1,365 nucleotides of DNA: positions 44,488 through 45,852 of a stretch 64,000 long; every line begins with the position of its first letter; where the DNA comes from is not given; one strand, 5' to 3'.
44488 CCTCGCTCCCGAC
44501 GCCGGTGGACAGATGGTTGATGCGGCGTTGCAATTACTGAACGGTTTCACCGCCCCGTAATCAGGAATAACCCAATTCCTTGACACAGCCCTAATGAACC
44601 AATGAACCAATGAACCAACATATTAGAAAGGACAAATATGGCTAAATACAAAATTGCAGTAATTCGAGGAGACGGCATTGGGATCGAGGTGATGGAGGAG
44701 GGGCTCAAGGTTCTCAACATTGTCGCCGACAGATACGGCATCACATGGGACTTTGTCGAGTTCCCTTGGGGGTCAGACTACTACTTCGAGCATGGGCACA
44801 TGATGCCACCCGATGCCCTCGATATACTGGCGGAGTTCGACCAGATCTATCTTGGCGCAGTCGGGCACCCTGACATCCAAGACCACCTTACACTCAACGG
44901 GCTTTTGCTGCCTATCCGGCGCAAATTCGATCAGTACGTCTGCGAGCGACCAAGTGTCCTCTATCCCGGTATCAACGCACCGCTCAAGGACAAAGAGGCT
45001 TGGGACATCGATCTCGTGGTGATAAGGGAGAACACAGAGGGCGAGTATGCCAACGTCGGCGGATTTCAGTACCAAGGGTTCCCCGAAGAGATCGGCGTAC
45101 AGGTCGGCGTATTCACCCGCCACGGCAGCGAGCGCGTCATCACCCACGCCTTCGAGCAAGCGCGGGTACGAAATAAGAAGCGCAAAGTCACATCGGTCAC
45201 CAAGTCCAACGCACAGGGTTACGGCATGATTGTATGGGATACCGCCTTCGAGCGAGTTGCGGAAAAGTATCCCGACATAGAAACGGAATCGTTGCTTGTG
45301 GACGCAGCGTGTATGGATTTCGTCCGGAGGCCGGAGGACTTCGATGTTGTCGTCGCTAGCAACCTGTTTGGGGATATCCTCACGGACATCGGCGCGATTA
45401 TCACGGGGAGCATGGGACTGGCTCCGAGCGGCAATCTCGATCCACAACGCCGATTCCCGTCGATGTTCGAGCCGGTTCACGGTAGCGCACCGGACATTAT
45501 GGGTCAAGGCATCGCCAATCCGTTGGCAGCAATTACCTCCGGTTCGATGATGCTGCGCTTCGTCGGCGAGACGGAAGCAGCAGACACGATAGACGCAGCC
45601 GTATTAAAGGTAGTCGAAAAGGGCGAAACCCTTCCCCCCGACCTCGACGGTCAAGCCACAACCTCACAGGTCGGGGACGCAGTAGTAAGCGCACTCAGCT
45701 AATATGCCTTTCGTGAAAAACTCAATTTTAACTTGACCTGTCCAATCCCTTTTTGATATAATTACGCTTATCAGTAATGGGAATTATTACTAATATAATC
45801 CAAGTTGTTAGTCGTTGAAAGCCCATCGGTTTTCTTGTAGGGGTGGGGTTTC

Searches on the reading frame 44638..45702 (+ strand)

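Call 79: search_protein_families(library=pfam, proteins=[window:44638-45702:+], max_evalue=0.001)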
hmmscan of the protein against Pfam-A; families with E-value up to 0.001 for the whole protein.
window:44638-45702:+ (354 aa): 1 family
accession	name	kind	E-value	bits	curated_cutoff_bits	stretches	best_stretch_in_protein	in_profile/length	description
PF00180.25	Iso_dh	-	3.4e-92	309.8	27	1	5-349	1-348/348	Isocitrate/isopropylmalate dehydrogenase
